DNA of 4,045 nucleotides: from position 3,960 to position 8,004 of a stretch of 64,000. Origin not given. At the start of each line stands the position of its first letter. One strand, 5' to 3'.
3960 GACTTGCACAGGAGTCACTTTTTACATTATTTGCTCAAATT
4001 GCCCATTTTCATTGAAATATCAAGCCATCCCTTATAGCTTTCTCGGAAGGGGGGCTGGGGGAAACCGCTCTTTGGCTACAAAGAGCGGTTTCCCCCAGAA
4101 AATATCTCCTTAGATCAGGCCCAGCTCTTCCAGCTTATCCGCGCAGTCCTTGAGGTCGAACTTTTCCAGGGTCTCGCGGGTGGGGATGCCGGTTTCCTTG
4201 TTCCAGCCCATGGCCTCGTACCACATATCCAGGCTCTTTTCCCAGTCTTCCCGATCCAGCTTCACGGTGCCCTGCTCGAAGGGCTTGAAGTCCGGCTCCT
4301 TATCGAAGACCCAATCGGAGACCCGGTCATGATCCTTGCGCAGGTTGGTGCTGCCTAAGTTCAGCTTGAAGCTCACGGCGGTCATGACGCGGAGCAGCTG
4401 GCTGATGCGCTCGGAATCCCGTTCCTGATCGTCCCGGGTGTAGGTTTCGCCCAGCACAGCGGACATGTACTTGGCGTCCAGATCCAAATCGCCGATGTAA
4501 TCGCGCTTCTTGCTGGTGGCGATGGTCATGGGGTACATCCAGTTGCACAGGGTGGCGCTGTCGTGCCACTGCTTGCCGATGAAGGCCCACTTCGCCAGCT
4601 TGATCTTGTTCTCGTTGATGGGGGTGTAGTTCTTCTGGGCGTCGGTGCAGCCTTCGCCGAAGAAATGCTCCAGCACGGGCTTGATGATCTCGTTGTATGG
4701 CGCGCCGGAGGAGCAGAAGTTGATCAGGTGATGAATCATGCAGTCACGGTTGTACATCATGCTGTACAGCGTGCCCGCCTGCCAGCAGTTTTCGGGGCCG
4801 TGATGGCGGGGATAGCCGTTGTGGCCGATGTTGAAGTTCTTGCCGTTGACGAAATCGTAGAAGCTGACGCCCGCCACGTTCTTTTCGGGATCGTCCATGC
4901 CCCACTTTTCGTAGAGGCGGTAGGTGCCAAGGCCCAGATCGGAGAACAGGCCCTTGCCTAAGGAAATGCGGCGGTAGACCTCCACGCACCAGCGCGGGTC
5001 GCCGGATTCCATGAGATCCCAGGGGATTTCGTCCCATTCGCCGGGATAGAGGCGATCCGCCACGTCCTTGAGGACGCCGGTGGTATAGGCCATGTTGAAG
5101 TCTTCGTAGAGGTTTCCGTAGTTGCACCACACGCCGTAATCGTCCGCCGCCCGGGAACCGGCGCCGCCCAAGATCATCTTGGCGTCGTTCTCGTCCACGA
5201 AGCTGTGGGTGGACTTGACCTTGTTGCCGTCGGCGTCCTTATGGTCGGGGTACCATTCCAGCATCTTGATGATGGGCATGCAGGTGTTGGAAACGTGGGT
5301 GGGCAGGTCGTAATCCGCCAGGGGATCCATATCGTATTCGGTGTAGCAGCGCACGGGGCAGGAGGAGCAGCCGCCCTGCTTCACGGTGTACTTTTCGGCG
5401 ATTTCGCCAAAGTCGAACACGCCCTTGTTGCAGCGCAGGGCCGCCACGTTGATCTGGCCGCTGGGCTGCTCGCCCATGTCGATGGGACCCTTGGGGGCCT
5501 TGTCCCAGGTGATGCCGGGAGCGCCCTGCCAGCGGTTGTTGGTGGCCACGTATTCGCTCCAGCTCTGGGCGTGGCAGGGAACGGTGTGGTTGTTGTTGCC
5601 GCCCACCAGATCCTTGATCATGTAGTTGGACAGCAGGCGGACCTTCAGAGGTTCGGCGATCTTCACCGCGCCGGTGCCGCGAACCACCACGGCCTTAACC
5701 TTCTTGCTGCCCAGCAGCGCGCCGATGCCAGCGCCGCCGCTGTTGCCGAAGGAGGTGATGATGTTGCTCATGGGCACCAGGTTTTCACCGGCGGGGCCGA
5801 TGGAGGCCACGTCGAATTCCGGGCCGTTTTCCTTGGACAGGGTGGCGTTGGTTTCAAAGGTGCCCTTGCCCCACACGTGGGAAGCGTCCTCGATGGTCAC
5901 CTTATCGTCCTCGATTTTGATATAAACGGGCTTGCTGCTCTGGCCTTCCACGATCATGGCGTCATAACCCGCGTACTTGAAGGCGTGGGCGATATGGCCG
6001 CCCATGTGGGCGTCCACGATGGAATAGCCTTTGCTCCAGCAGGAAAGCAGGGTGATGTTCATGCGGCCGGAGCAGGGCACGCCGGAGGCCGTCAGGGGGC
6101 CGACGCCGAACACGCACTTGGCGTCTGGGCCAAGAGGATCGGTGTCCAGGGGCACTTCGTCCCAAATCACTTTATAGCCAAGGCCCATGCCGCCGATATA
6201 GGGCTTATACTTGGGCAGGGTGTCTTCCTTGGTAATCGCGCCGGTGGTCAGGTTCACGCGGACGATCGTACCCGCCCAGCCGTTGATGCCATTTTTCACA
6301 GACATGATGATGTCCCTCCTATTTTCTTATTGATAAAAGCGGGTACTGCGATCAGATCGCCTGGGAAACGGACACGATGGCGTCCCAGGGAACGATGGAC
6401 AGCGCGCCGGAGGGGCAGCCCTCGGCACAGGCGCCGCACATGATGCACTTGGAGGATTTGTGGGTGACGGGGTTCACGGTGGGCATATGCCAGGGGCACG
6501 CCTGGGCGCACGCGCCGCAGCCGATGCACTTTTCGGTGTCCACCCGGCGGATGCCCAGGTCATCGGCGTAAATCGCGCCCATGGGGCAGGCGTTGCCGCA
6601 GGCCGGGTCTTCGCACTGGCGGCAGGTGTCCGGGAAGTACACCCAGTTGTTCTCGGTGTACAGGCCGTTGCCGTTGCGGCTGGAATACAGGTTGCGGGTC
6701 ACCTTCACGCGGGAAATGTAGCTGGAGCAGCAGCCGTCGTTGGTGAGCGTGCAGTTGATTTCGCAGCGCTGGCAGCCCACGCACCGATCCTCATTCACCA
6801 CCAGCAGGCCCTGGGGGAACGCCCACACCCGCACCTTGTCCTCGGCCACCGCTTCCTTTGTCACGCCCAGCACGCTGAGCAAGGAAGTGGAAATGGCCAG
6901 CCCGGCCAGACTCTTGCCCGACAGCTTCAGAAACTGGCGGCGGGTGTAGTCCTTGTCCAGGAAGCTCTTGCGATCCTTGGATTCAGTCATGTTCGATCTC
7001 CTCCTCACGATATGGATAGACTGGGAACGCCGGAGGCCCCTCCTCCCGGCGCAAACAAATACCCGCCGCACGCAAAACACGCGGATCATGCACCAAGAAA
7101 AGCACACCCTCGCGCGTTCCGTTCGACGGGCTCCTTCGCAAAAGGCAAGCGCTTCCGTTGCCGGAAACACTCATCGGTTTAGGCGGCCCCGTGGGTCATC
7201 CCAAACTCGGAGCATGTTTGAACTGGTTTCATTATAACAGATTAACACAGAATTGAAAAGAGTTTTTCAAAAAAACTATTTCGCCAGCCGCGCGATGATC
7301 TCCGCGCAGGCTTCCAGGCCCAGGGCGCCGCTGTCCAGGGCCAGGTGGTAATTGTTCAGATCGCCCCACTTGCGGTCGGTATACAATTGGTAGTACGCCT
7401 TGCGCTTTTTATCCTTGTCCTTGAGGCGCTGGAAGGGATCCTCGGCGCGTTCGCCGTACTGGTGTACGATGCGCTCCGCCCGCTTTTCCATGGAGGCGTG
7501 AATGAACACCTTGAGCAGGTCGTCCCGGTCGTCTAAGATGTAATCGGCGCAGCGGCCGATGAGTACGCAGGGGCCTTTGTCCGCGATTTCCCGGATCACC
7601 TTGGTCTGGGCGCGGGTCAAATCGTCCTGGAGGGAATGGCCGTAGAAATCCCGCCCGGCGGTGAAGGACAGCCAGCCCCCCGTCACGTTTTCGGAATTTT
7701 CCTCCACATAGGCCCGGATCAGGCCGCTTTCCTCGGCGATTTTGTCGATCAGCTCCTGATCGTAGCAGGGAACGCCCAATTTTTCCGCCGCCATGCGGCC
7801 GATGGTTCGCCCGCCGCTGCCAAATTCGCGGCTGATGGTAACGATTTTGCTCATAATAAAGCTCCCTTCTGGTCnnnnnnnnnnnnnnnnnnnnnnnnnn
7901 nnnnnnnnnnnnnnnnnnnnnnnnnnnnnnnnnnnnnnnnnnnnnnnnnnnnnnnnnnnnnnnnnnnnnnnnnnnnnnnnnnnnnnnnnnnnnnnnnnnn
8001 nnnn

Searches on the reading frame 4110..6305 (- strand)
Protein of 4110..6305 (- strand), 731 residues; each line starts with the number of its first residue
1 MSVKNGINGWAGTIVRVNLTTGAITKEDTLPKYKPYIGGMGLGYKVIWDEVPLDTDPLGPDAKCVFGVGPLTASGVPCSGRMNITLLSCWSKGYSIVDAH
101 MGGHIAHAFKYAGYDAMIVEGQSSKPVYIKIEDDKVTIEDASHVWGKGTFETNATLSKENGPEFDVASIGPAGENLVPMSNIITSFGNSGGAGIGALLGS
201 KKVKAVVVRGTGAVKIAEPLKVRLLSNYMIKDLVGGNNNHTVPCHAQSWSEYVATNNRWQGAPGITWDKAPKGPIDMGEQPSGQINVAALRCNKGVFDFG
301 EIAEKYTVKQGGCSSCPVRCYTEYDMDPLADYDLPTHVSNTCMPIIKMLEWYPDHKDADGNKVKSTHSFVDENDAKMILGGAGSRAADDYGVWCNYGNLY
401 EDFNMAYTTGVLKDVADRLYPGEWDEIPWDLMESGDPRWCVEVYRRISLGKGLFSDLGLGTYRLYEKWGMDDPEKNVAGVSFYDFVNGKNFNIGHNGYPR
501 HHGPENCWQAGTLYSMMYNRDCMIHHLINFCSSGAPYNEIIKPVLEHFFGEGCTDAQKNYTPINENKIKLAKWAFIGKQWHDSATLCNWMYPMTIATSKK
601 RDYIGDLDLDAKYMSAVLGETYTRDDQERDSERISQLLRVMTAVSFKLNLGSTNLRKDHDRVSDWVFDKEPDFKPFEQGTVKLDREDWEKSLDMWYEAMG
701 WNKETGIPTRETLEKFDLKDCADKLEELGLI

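Call 23: search_protein_families(library=pfam, proteins=[window:4110-6305:-], max_evalue=0.001)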
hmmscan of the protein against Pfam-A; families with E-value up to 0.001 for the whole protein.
window:4110-6305:- (731 aa): 2 families
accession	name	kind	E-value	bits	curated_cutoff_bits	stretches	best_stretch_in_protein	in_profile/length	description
PF02730.20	AFOR_N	-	2.8e-65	220.2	29.8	1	13-211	2-199/199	Aldehyde ferredoxin oxidoreductase, N-terminal domain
PF01314.23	AFOR_C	-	1.2e-33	117.2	27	1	301-718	58-385/385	Aldehyde ferredoxin oxidoreductase, domains 2 & 3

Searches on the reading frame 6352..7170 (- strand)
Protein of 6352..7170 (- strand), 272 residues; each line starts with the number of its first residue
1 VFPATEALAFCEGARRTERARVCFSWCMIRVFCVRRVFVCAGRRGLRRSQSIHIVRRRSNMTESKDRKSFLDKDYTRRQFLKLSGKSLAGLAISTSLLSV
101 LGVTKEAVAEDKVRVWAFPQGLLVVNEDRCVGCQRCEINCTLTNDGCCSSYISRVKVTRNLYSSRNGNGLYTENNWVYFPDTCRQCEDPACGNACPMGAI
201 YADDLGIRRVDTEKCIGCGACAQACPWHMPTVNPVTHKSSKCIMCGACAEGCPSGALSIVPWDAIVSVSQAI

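Call 23: search_protein_families(library=pfam, proteins=[window:6352-7170:-], max_evalue=0.001)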
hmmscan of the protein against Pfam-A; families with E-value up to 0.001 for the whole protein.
window:6352-7170:- (272 aa): 13 families
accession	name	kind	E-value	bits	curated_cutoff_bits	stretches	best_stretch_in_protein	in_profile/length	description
PF00037.32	Fer4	-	1.8e-19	69.1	21.1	2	210-228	3-21/24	4Fe-4S binding domain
PF12838.12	Fer4_7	-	9.7e-17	61.6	27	2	214-256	1-52/52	4Fe-4S dicluster domain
PF12837.12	Fer4_6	-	4.4e-16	58.4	25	2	209-226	3-20/24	4Fe-4S binding domain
PF12797.12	Fer4_2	-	1e-15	56.9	24.5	1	209-227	4-22/22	4Fe-4S binding domain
PF13237.11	Fer4_10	-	2.5e-15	56.6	25.5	2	210-253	4-53/53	4Fe-4S dicluster domain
PF13247.11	Fer4_11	-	8.1e-14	52.1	26.2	1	175-248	2-86/100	4Fe-4S dicluster domain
PF13187.11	Fer4_9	-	2e-13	50.5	27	1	183-227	2-49/52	4Fe-4S dicluster domain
PF14697.11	Fer4_21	-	7.5e-09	36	35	2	209-256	2-56/59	4Fe-4S dicluster domain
PF25160.1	LdpA_Fe-S-bd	-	8.8e-08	32.3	27.6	1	185-228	4-41/49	LdpA Fe-S cluster-binding domain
PF12800.12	Fer4_4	-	1.7e-06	28.3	24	1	212-226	1-15/17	4Fe-4S binding domain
PF13484.11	Fer4_16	-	5.5e-06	27.5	30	0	241-260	1-20/66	4Fe-4S double cluster binding domain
PF13183.11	Fer4_8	-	1.2e-05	26.2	27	0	213-231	3-21/68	4Fe-4S dicluster domain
PF12798.12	Fer4_3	-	0.00044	21.3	27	0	215-227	1-13/15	4Fe-4S binding domain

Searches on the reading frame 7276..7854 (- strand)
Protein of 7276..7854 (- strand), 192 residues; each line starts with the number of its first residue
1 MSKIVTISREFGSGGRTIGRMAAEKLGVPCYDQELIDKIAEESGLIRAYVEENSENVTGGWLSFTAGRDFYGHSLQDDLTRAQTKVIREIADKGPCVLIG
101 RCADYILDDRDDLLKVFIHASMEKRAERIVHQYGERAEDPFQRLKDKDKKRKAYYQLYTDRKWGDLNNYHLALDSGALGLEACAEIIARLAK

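Call 23: search_protein_families(library=pfam, proteins=[window:7276-7854:-], max_evalue=0.001)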
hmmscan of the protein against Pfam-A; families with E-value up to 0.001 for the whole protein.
window:7276-7854:- (192 aa): 2 families
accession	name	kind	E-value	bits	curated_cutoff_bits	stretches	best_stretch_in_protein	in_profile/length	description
PF13189.12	Cytidylate_kin2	-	4.3e-52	177.3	28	1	4-175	1-174/176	Cytidylate kinase-like family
PF02224.24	Cytidylate_kin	-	3.5e-05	24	26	1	83-187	102-205/211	Cytidylate kinase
